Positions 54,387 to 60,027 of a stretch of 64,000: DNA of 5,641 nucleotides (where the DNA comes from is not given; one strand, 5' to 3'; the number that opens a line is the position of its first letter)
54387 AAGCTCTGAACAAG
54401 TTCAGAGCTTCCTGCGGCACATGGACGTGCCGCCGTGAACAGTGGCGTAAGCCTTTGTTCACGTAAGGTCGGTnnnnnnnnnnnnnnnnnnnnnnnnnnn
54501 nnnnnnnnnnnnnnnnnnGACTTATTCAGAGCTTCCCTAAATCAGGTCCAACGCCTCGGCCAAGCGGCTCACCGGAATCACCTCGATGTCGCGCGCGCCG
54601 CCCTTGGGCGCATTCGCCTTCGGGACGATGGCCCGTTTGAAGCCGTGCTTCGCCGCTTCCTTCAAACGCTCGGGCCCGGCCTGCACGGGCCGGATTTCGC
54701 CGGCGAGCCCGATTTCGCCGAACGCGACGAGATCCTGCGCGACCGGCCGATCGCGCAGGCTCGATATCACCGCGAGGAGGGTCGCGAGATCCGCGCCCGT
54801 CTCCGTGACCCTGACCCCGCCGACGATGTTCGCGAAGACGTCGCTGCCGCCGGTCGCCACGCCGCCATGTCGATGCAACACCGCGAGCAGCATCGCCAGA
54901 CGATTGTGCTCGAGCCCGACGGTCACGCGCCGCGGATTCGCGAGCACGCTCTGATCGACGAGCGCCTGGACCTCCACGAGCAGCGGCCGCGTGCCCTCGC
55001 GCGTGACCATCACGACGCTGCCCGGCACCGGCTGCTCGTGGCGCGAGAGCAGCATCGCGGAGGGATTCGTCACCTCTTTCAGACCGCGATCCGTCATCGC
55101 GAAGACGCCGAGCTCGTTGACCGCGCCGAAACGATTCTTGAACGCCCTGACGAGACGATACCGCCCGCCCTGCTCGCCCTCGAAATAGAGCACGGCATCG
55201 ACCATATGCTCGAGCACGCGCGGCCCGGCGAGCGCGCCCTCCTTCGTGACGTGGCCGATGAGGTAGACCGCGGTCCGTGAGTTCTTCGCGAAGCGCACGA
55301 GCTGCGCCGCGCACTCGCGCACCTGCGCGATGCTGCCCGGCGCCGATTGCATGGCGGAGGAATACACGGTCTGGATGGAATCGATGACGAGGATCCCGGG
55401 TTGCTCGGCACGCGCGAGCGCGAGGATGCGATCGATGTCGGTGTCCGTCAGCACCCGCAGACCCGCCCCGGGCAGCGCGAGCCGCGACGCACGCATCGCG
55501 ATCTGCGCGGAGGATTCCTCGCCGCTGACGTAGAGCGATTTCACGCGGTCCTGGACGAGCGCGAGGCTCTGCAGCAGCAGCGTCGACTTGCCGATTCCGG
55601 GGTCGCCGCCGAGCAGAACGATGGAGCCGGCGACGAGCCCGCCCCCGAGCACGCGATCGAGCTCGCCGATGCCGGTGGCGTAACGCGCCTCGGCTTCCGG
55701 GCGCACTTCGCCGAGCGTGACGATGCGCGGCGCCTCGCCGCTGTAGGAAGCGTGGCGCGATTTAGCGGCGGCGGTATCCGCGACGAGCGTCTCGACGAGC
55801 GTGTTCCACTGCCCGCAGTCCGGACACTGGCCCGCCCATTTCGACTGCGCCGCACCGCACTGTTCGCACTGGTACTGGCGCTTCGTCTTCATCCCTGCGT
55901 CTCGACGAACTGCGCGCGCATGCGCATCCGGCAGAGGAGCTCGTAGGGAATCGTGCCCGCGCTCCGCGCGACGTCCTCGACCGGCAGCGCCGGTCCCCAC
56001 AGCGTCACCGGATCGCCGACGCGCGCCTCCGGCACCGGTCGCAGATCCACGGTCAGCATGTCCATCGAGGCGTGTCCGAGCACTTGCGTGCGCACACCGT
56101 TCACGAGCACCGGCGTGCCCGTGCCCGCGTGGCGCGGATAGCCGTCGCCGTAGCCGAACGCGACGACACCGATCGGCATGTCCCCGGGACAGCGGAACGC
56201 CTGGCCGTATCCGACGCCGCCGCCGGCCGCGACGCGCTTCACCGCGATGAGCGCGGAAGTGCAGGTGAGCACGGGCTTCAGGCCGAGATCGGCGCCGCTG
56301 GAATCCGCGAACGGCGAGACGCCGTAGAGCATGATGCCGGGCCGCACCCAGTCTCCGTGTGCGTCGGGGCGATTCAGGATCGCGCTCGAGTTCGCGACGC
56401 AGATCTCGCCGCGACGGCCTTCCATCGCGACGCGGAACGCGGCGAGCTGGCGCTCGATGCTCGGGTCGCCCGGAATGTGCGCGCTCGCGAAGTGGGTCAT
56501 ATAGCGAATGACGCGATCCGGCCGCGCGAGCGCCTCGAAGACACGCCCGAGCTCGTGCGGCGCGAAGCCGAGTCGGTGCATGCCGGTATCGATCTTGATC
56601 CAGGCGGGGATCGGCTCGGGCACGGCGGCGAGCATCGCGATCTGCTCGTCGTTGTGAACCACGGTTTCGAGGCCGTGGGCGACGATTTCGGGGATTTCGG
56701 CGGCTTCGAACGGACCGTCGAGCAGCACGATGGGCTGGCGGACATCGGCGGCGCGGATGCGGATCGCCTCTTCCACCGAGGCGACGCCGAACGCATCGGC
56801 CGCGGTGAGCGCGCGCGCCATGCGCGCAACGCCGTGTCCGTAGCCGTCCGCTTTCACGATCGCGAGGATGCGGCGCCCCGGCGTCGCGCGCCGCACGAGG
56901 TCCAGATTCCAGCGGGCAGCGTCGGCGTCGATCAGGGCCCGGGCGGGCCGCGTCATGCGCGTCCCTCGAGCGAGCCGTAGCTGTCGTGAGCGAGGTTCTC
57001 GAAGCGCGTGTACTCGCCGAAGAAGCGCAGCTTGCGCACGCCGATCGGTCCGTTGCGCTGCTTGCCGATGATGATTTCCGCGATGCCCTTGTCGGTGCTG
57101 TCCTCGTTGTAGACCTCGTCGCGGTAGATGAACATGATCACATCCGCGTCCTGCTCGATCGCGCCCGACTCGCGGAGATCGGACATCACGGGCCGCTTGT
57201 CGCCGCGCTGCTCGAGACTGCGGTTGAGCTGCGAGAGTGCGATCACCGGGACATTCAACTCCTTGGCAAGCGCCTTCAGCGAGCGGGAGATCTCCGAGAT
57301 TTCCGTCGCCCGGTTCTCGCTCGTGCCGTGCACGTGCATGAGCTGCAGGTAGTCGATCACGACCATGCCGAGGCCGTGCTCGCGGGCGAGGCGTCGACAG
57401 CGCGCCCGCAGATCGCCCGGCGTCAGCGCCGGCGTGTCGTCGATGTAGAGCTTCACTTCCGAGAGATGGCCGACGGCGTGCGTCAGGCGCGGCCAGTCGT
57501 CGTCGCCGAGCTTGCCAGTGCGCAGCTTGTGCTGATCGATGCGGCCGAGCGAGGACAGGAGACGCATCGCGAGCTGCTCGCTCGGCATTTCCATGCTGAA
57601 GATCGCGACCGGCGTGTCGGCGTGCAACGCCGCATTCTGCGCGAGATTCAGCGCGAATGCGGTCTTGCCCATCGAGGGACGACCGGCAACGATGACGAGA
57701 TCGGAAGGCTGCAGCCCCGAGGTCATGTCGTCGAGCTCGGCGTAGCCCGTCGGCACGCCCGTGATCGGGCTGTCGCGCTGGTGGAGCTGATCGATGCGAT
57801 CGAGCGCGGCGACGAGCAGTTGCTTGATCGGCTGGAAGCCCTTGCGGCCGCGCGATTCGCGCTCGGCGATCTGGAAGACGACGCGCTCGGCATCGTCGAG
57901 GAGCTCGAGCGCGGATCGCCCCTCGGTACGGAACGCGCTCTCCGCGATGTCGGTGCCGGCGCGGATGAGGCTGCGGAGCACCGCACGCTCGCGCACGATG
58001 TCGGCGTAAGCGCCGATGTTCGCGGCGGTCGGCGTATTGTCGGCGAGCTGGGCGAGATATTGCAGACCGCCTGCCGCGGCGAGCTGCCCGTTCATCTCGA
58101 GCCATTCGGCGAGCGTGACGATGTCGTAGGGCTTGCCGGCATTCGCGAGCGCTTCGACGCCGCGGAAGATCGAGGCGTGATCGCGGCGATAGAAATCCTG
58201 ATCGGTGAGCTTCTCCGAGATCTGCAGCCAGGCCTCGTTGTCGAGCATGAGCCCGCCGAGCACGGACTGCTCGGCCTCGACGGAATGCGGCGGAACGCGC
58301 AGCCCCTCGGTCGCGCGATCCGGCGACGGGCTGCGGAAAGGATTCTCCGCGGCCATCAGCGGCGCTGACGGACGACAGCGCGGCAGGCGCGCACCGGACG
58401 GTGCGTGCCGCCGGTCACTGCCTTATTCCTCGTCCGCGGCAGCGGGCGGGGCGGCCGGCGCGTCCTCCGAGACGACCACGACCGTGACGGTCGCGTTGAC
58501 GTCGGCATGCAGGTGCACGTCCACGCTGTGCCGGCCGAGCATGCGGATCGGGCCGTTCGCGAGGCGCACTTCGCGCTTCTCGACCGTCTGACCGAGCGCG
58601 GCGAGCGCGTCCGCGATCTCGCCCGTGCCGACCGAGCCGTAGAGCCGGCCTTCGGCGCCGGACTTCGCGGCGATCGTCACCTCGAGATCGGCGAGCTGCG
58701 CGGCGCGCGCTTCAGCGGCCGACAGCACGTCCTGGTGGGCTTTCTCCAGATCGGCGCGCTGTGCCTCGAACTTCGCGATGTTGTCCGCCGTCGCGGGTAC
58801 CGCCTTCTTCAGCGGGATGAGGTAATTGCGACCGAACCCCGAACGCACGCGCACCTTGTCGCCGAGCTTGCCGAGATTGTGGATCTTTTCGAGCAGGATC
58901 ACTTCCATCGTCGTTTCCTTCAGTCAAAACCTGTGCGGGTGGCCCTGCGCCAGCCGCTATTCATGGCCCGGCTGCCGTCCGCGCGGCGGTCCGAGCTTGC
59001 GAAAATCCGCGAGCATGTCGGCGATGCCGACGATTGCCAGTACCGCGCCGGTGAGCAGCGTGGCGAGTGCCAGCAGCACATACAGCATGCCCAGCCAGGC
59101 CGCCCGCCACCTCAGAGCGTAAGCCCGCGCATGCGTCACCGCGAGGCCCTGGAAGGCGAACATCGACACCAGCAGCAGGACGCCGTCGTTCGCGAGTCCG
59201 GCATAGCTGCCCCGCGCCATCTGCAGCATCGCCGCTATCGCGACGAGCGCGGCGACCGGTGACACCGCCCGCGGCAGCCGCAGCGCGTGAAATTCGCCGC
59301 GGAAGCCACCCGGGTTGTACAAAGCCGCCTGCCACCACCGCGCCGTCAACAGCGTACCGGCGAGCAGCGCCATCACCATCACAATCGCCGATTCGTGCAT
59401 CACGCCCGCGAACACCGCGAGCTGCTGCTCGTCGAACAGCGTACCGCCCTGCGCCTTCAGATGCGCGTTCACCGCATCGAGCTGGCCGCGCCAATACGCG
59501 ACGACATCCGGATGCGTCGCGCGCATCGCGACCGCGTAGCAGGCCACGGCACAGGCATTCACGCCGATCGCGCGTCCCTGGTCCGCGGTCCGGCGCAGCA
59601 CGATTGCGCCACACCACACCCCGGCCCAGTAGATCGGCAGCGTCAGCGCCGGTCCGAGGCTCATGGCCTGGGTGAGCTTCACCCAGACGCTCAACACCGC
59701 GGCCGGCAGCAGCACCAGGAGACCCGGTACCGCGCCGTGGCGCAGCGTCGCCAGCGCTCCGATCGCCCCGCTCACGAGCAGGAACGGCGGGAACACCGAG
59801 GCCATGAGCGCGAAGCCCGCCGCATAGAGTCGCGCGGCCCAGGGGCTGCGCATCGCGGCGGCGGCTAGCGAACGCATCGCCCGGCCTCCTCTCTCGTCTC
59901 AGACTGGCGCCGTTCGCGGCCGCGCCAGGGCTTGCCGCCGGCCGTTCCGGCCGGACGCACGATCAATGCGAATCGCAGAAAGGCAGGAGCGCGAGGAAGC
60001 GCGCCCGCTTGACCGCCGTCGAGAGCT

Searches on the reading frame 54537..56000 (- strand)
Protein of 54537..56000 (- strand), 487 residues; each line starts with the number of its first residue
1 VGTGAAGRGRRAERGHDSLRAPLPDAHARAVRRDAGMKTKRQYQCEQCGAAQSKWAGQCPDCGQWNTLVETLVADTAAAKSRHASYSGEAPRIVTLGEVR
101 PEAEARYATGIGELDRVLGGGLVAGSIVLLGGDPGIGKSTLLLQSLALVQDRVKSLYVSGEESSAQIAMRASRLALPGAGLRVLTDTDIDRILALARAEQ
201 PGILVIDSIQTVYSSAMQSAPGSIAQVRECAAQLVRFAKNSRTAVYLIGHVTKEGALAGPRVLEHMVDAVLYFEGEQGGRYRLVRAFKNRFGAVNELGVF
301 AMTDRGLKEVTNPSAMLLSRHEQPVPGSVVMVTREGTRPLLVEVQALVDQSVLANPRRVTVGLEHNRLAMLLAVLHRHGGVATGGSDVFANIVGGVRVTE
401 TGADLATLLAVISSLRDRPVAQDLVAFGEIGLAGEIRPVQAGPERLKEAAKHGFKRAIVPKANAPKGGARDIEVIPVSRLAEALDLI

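Call 9: search_protein_families(library=pfam, proteins=[window:54537-56000:-], max_evalue=0.001)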
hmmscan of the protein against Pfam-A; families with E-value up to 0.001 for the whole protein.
window:54537-56000:- (487 aa): 12 families
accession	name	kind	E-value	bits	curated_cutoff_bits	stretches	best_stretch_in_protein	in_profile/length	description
PF13481.12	AAA_25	-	1.6e-14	54.4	27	1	105-256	13-195/195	AAA domain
PF06745.19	ATPase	-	1.3e-12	48.1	26.6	1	108-173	2-69/231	KaiC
PF18073.7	Zn_ribbon_LapB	-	7.2e-12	45.2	25.7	1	43-70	1-28/28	Rubredoxin metal binding domain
PF13541.12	ChlI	-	4.8e-08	33.4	27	1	403-463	61-121/121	Subunit ChlI of Mg-chelatase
PF23442.1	DUF7125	-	5.1e-07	29.5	29.1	1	105-273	2-162/207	Family of unknown function (DUF7125)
PF05362.19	Lon_C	-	2.4e-06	27.7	21.1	1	403-476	112-191/205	Lon protease (S16) C-terminal proteolytic domain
PF03796.21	DnaB_C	-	7e-06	26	27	1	108-171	3-67/255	DnaB-like helicase C terminal domain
PF13191.12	AAA_16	-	2.3e-05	25.4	32.6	1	120-245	22-135/167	AAA ATPase domain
PF13401.12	AAA_22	-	2.5e-05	25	27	1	126-250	6-123/130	AAA domain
PF07088.17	GvpD_P-loop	-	0.00016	22.1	24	0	124-162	9-47/189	GvpD gas vesicle protein, P-loop domain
PF13479.12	AAA_24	-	0.00055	20.3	27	0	128-219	5-83/195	AAA domain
PF00004.35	AAA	-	0.00071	20.5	21.2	0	128-253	1-110/131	ATPase family associated with various cellular activities (AAA)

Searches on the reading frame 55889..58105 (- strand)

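Call 9: search_protein_families(library=pfam, proteins=[window:55889-58105:-], max_evalue=0.001)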
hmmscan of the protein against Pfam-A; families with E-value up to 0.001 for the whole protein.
window:55889-58105:- (738 aa): 2 families
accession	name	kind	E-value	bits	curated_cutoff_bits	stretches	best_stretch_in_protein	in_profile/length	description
PF01168.26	Ala_racemase_N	-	1.3e-61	208.5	24.1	1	392-598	1-220/220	Alanine racemase, N-terminal domain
PF00842.27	Ala_racemase_C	-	1.4e-37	128.5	25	1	612-732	1-124/127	Alanine racemase, C-terminal domain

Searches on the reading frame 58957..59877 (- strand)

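Call 9: search_protein_families(library=pfam, proteins=[window:58957-59877:-], max_evalue=0.001)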
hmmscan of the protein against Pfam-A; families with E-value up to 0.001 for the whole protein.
window:58957-59877:- (306 aa): 1 family
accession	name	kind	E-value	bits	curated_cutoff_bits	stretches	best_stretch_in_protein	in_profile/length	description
PF09991.14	DUF2232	-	8.2e-05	22.3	27.8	0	29-288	13-290/290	Predicted membrane protein (DUF2232)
